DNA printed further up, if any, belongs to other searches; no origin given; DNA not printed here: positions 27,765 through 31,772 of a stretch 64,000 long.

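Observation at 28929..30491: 521-aa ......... intein inserted in motif V of a Hel308-type helicase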

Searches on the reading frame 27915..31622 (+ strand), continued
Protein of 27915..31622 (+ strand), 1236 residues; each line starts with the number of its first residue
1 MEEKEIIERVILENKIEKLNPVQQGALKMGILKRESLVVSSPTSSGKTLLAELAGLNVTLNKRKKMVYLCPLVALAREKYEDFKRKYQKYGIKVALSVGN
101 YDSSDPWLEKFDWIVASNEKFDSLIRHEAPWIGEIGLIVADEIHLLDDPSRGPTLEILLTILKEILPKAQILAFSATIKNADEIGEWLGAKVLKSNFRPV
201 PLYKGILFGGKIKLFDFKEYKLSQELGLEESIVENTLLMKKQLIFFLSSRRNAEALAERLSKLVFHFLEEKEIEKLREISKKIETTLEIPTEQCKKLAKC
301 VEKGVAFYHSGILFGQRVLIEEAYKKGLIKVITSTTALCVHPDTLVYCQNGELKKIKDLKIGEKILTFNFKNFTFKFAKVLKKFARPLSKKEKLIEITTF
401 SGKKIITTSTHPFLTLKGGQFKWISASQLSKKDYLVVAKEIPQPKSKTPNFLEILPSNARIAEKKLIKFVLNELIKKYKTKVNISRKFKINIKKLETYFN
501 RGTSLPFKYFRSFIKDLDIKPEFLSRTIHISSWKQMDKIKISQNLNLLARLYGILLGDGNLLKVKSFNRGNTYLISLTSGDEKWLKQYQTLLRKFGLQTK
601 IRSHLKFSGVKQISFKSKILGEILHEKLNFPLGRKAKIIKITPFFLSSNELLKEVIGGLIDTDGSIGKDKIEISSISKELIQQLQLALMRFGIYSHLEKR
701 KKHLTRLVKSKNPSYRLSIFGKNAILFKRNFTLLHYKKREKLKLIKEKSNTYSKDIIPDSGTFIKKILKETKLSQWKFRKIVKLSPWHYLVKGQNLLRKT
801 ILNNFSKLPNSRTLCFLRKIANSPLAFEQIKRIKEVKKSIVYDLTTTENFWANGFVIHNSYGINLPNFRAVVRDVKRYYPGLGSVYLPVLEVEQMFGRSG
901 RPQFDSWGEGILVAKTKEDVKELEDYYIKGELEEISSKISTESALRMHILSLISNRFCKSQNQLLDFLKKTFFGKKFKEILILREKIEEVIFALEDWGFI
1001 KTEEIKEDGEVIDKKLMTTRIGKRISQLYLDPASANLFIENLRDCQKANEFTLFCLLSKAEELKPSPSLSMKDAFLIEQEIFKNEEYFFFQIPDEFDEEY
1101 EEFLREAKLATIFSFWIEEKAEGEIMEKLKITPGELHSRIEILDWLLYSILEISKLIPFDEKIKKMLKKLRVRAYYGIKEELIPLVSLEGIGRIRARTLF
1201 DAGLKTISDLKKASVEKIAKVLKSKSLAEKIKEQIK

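Call 10: find_homologous_proteins(query=window:27915-31622:+, max_evalue=1e-10)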
Query window:27915-31622:+ (1236 aa): 1952 proteins with E <= 1e-10 among 8000 candidates; the best 120 are listed.
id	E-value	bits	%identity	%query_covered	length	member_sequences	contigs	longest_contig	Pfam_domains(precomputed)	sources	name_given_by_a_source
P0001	0.0e+0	2692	100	100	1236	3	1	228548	PF00270.36,PF20470.5,PF14520.13,PF14528.12,PF21280.3,PF01079.26,PF14890.12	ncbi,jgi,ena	-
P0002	0.0e+0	2303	85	100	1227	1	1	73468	PF00270.36,PF20470.5,PF14520.13,PF14528.12,PF21280.3,PF14890.12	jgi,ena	-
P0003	0.0e+0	2218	81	100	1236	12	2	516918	PF00270.36,PF20470.5,PF14528.12,PF21280.3,PF14527.12,PF14890.12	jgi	jgi:replicative superfamily II helicase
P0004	0.0e+0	2175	80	100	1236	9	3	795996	PF00270.36,PF20470.5,PF14520.13,PF14528.12,PF21280.3,PF14527.12,PF14890.12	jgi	jgi:replicative superfamily II helicase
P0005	0.0e+0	2065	76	100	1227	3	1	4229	PF00270.36,PF20470.5,PF14520.13,PF14528.12,PF21280.3,PF14890.12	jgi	jgi:helicase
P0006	0.0e+0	1891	70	100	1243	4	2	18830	PF00270.36,PF20470.5,PF14520.13,PF14528.12,PF21280.3,PF01079.26,PF14890.12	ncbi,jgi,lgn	-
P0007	0.0e+0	1789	67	100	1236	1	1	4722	PF00270.36,PF20470.5,PF14528.12,PF21280.3,PF01079.26,PF22527.3,PF04851.22,PF14890.12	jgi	jgi:helicase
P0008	0.0e+0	1410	84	34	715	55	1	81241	PF00270.36,PF20470.5,PF14520.13,PF00271.38,PF21280.3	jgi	jgi:helicase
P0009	0.0e+0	1404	82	34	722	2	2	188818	PF00270.36,PF20470.5,PF00271.38,PF21280.3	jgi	jgi:helicase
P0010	0.0e+0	1386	88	31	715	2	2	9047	PF00270.36,PF20470.5,PF14520.13,PF00271.38,PF21280.3,PF04851.22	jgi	-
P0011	0.0e+0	1382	88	31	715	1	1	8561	PF00270.36,PF20470.5,PF00271.38,PF21280.3,PF04851.22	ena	-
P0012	0.0e+0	1380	83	34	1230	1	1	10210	PF00270.36,PF20470.5,PF14528.12,PF00271.38,PF21280.3,PF14890.12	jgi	jgi:helicase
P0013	0.0e+0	1355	86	30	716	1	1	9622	PF00270.36,PF20470.5,PF14520.13,PF00271.38,PF21280.3,PF04851.22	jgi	-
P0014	0.0e+0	1337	77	34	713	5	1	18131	PF00270.36,PF20470.5,PF14520.13,PF00271.38,PF21280.3,PF04851.22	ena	-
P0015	0.0e+0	1335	85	30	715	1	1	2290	PF00270.36,PF20470.5,PF14520.13,PF00271.38,PF21280.3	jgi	jgi:helicase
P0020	0.0e+0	1237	88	27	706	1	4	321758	PF00270.36,PF20470.5,PF14520.13,PF00271.38,PF21280.3,PF22527.3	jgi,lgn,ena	-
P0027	0.0e+0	1112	46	99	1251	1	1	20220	PF00270.36,PF20470.5,PF14528.12,PF21280.3,PF04851.22,PF14890.12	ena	-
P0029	0.0e+0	1101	45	100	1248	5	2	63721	PF00270.36,PF20470.5,PF14528.12,PF21280.3,PF22527.3,PF04851.22,PF14890.12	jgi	-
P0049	1.5e-251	856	65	27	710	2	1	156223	PF00270.36,PF20470.5,PF00271.38,PF21280.3,PF04851.22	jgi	jgi:helicase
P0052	6.2e-225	768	37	56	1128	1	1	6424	PF00270.36,PF14520.13,PF14528.12,PF21280.3,PF22527.3,PF04851.22,PF14890.12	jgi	jgi:helicase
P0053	7.2e-224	764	37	56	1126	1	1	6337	PF00270.36,PF14520.13,PF14528.12,PF21280.3,PF04851.22,PF14890.12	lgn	-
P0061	2.1e-218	746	37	57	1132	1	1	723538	PF05204.20,PF00270.36,PF14528.12,PF21280.3,PF04851.22,PF14890.12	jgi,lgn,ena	-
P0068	4.6e-215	735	37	58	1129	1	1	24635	PF00270.36,PF14520.13,PF14528.12,PF21280.3,PF04851.22,PF14890.12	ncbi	-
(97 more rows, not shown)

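Call 30: find_encoding_contigs(protein=P0004, flank=10000, max_places=2)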
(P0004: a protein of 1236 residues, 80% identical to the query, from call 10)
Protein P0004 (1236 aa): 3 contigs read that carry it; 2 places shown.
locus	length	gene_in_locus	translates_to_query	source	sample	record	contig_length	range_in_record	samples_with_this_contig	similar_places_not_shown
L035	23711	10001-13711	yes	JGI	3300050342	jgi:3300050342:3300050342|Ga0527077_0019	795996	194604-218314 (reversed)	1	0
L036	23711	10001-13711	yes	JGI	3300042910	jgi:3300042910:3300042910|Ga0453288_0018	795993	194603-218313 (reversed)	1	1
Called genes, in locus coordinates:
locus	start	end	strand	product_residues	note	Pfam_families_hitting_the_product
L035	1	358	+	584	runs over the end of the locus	PF01807:Zn_ribbon_DnaG, PF08275:DNAG_N, PF13662:Toprim_4, PF01751:Toprim, PF13155:Toprim_2, PF10410:DnaB_bind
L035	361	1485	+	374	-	PF03979:Sigma70_r1_1, PF00140:Sigma70_r1_2, PF04542:Sigma70_r2, PF04539:Sigma70_r3, PF04545:Sigma70_r4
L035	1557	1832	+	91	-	-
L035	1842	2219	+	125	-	-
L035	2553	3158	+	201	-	PF06195:DUF996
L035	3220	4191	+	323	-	PF00535:Glycos_transf_2, PF10111:Glyco_tranf_2_2 (faint), PF13506:Glyco_transf_21 (faint), PF13641:Glyco_tranf_2_3, PF13632:Glyco_trans_2_3 (faint)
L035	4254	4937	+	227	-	-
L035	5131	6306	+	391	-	-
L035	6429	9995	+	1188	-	PF17915:zf_Rg, PF00270:DEAD, PF04851:ResIII, PF01751:Toprim, PF01131:Topoisom_bac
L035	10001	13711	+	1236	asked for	PF00270:DEAD, PF14890:Intein_splicing, PF14527:LAGLIDADG_WhiA (faint), PF14528:LAGLIDADG_3, PF20470:HTH_61 (weak), PF21280:Helicase_dom4_arc, PF14520:HHH_5 (weak)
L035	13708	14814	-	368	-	PF02784:Orn_Arg_deC_N, PF01168:Ala_racemase_N (weak), PF00278:Orn_DAP_Arg_deC (weak)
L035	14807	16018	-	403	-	PF02655:ATP-grasp_3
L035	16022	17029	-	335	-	PF04339:FemAB_like (faint), PF13480:Acetyltransf_6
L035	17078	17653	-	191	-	PF00989:PAS, PF13426:PAS_9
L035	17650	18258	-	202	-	-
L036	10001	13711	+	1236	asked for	PF00270:DEAD, PF14890:Intein_splicing, PF14527:LAGLIDADG_WhiA (faint), PF14528:LAGLIDADG_3, PF20470:HTH_61 (weak), PF21280:Helicase_dom4_arc, PF14520:HHH_5 (weak)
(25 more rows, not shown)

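Call 31: find_encoding_contigs(protein=P0008, flank=6000, max_places=2)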
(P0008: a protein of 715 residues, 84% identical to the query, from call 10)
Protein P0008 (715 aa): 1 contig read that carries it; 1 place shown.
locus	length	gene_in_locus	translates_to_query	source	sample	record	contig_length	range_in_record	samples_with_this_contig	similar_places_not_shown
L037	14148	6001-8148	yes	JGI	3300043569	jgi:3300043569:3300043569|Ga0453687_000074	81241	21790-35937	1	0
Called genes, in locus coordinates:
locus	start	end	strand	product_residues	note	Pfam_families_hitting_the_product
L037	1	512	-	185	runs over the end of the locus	PF18914:DUF5666 (faint)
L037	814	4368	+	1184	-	PF17915:zf_Rg, PF00270:DEAD, PF04851:ResIII, PF01751:Toprim, PF01131:Topoisom_bac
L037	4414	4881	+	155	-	-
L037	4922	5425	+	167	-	PF18967:PycTM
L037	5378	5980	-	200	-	-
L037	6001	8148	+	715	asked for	PF00270:DEAD, PF00271:Helicase_C (weak), PF20470:HTH_61 (weak), PF21280:Helicase_dom4_arc, PF14520:HHH_5 (weak)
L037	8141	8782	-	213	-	PF13489:Methyltransf_23, PF13847:Methyltransf_31, PF08241:Methyltransf_11, PF08242:Methyltransf_12, PF13649:Methyltransf_25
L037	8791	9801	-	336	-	PF04339:FemAB_like (weak), PF13480:Acetyltransf_6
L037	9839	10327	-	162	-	PF00719:Pyrophosphatase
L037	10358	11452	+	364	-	PF04055:Radical_SAM, PF13353:Fer4_12 (weak)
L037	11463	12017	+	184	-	PF08668:HDOD (faint), PF01966:HD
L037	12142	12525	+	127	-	PF00293:NUDIX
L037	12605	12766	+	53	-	PF18930:DUF5679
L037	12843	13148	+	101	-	-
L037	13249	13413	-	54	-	-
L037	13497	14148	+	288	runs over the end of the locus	PF00753:Lactamase_B, PF12706:Lactamase_B_2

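Call 32: find_encoding_contigs(protein=P0020, flank=6000, max_places=2)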
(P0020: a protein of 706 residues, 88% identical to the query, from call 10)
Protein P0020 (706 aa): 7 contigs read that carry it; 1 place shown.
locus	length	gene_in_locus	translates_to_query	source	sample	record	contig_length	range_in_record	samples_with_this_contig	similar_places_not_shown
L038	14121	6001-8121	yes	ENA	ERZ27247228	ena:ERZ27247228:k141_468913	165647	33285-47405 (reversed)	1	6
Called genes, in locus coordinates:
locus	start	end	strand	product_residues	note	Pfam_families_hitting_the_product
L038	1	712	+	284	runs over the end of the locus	PF01209:Ubie_methyltran (faint), PF13847:Methyltransf_31 (weak), PF08241:Methyltransf_11, PF08242:Methyltransf_12 (weak), PF13649:Methyltransf_25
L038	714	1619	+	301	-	PF01209:Ubie_methyltran (weak), PF08241:Methyltransf_11, PF08242:Methyltransf_12 (weak), PF13649:Methyltransf_25, PF13847:Methyltransf_31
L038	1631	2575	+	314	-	PF01326:PPDK_N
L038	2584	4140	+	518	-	PF00391:PEP-utilizers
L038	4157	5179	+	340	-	PF00391:PEP-utilizers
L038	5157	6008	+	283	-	PF01063:Aminotran_4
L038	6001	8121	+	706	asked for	PF00270:DEAD, PF22527:DEXQc_Suv3 (weak), PF00271:Helicase_C (weak), PF20470:HTH_61 (weak), PF21280:Helicase_dom4_arc, PF14520:HHH_5 (faint)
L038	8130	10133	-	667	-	PF03030:H_PPase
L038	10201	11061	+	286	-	PF04015:DUF362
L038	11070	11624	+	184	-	PF01966:HD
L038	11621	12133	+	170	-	PF00293:NUDIX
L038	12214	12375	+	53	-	PF18930:DUF5679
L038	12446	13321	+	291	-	-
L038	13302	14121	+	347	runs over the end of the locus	PF13207:AAA_17 (weak), PF00406:ADK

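Call 37: find_encoding_contigs(protein=P0049, flank=10000, max_places=1)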
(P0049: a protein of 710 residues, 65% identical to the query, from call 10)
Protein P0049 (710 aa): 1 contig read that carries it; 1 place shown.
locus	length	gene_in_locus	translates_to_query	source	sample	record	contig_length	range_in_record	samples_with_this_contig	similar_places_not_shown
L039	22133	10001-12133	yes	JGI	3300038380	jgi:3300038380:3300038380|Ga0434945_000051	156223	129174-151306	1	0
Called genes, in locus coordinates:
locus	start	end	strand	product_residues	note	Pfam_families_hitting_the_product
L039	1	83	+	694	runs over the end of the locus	PF22745:Nlig-Ia, PF01653:DNA_ligase_aden, PF03120:OB_DNA_ligase, PF03119:DNA_ligase_ZBD, PF12826:HHH_2, PF14520:HHH_5, PF00633:HHH (weak), PF00533:BRCT, +1 more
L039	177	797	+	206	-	PF04138:GtrA_DPMS_TM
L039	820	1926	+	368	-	PF05496:RuvB_N (faint), PF13177:DNA_pol3_delta2, PF00004:AAA, PF07728:AAA_5, PF13401:AAA_22 (weak), PF22608:DNAX_ATPase_lid, PF21960:RCF1-5-like_lid (weak), PF12169:DNA_pol3_gamma3, +1 more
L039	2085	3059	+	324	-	PF04041:Glyco_hydro_130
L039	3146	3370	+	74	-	PF09527:ATPase_gene1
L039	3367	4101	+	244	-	PF00119:ATP-synt_A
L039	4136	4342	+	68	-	PF00137:ATP-synt_C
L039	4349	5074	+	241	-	PF00430:ATP-synt_B, PF00213:OSCP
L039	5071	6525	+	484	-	PF00006:ATP-synt_ab, PF00306:ATP-synt_ab_C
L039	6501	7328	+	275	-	PF00231:ATP-synt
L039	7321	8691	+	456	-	PF00006:ATP-synt_ab, PF22919:ATP-synt_VA_C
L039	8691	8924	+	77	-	PF02823:ATP-synt_DE_N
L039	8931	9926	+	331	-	PF00389:2-Hacid_dh, PF02826:2-Hacid_dh_C, PF01262:AlaDh_PNT_C (weak), PF03446:NAD_binding_2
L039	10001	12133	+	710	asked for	PF00270:DEAD, PF04851:ResIII, PF00271:Helicase_C (faint), PF20470:HTH_61 (faint), PF21280:Helicase_dom4_arc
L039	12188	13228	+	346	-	PF01926:MMR_HSR1, PF02421:FeoB_N (weak), PF06071:YchF-GTPase_C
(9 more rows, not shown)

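Call 38: find_encoding_contigs(protein=P0061, flank=10000, max_places=1)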
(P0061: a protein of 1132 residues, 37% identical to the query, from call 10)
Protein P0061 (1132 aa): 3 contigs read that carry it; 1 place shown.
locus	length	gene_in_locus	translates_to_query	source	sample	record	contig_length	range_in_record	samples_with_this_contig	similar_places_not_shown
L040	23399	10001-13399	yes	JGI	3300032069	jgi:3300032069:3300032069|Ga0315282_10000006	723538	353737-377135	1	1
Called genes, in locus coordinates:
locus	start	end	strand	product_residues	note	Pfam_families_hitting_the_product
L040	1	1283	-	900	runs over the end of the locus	PF03104:DNA_pol_B_exo1, PF00136:DNA_pol_B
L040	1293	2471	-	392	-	-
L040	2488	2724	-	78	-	-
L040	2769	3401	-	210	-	-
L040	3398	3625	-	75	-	-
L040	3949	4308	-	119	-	-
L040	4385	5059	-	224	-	PF00149:Metallophos, PF12850:Metallophos_2, PF14582:Metallophos_3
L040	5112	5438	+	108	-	PF01870:Hjc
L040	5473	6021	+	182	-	PF00571:CBS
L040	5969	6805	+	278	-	PF00571:CBS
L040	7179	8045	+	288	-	PF13662:Toprim_4, PF01751:Toprim (weak), PF13155:Toprim_2 (weak)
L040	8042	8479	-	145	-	PF02834:LigT_PEase (faint)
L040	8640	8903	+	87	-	PF05239:PRC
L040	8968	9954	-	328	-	PF00814:TsaD, PF22521:HypF_C_2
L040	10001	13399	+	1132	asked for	PF00270:DEAD, PF04851:ResIII, PF14890:Intein_splicing (faint), PF05204:Hom_end (faint), PF14528:LAGLIDADG_3, PF21280:Helicase_dom4_arc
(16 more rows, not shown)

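Call 60: find_encoding_contigs(protein=P0002, flank=3000, max_places=1)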
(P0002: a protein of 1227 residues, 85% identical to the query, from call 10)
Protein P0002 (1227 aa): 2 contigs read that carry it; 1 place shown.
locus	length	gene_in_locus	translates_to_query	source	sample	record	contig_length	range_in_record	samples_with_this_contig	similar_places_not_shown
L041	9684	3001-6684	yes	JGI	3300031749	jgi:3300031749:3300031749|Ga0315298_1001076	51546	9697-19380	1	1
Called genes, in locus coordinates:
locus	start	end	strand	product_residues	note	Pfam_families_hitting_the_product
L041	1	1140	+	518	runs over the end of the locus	PF00391:PEP-utilizers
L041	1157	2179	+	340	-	PF00391:PEP-utilizers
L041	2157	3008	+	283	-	PF01063:Aminotran_4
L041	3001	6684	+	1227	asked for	PF00270:DEAD, PF14890:Intein_splicing, PF14528:LAGLIDADG_3, PF20470:HTH_61 (weak), PF21280:Helicase_dom4_arc, PF14520:HHH_5 (weak)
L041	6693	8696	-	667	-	PF03030:H_PPase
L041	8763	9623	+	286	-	PF04015:DUF362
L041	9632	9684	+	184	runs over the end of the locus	PF01966:HD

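Call 61: find_encoding_contigs(protein=P0005, flank=3000, max_places=1)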
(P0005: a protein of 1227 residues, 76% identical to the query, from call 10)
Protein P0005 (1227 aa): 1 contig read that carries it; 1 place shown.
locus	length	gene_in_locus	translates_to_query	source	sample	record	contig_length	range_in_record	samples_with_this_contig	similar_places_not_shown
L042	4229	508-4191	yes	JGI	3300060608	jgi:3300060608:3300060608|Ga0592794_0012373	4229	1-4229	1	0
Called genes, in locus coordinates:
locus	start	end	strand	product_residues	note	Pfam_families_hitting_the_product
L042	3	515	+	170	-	PF01063:Aminotran_4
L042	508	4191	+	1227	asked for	PF00270:DEAD, PF14890:Intein_splicing, PF14528:LAGLIDADG_3, PF20470:HTH_61 (weak), PF21280:Helicase_dom4_arc, PF14520:HHH_5 (faint)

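Call 62: find_encoding_contigs(protein=P0003, flank=3000, max_places=1)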
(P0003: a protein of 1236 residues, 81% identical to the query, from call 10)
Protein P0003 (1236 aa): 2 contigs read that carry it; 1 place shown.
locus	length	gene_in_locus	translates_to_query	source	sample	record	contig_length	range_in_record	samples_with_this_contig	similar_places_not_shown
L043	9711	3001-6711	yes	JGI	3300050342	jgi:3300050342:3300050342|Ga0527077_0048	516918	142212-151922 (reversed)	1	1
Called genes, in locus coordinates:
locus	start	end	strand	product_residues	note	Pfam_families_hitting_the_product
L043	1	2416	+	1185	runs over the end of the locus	PF17915:zf_Rg, PF00270:DEAD, PF04851:ResIII (weak), PF01751:Toprim, PF01131:Topoisom_bac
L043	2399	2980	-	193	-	-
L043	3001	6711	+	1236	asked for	PF00270:DEAD, PF14890:Intein_splicing, PF14527:LAGLIDADG_WhiA (faint), PF14528:LAGLIDADG_3, PF20470:HTH_61 (weak), PF21280:Helicase_dom4_arc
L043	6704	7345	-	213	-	PF13489:Methyltransf_23, PF13847:Methyltransf_31, PF08241:Methyltransf_11, PF08242:Methyltransf_12 (weak), PF13649:Methyltransf_25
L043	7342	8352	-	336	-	PF04339:FemAB_like (weak), PF13480:Acetyltransf_6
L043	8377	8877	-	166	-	PF00719:Pyrophosphatase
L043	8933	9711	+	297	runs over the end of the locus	PF04015:DUF362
